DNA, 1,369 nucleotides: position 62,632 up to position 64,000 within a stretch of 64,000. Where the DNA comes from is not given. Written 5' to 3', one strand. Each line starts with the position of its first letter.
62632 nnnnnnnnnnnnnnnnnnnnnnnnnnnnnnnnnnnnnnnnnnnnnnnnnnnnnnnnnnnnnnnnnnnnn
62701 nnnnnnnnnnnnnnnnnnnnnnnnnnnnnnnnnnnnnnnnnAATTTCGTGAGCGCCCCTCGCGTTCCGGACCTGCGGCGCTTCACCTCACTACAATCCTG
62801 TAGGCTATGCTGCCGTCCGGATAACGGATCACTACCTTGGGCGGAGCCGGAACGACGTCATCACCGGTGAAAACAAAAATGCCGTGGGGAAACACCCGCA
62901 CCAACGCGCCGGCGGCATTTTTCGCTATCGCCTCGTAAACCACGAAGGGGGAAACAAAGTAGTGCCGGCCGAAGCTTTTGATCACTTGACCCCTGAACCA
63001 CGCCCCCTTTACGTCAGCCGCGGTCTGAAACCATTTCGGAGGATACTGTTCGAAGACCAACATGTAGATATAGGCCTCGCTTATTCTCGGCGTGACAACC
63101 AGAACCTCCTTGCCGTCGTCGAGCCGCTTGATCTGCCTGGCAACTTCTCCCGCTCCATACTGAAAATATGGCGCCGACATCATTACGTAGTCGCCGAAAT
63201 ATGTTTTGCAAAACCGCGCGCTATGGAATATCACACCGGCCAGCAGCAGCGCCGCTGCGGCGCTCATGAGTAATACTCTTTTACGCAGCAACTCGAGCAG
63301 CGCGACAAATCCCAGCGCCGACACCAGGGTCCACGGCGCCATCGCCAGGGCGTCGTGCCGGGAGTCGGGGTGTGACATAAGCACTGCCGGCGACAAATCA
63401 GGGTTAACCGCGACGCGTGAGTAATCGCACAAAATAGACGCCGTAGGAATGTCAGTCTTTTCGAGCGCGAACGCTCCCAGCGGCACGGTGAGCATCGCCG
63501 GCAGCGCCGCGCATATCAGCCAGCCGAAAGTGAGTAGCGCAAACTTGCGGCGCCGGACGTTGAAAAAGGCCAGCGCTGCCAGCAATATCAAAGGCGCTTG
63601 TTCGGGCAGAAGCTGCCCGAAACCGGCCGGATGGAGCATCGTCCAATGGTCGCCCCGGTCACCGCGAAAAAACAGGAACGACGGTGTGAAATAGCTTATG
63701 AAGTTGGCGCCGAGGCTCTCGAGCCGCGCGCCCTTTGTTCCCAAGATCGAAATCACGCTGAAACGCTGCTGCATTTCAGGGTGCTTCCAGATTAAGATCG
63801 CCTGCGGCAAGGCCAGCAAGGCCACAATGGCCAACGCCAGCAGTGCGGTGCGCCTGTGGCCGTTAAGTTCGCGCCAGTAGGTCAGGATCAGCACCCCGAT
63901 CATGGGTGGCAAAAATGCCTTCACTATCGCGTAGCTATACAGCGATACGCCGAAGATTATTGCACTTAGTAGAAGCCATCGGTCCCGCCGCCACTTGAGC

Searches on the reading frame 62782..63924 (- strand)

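Call 10: search_protein_families(library=pfam, proteins=[window:62782-63924:-], max_evalue=0.0001)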
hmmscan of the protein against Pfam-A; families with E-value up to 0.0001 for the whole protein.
window:62782-63924:- (380 aa): 0 families

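Call 51: search_protein_families(library=pfam, proteins=[window:62782-63924:-], max_evalue=0.5)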
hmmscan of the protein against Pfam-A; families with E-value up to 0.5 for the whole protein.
window:62782-63924:- (380 aa): 2 families
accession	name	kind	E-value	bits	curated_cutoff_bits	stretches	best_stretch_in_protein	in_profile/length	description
PF06050.19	HGD-D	-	0.24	11.3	28.4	0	228-249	284-305/342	2-hydroxyglutaryl-CoA dehydratase, D-component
PF05641.18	Agenet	-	0.3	12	27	0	305-324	13-33/61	Agenet domain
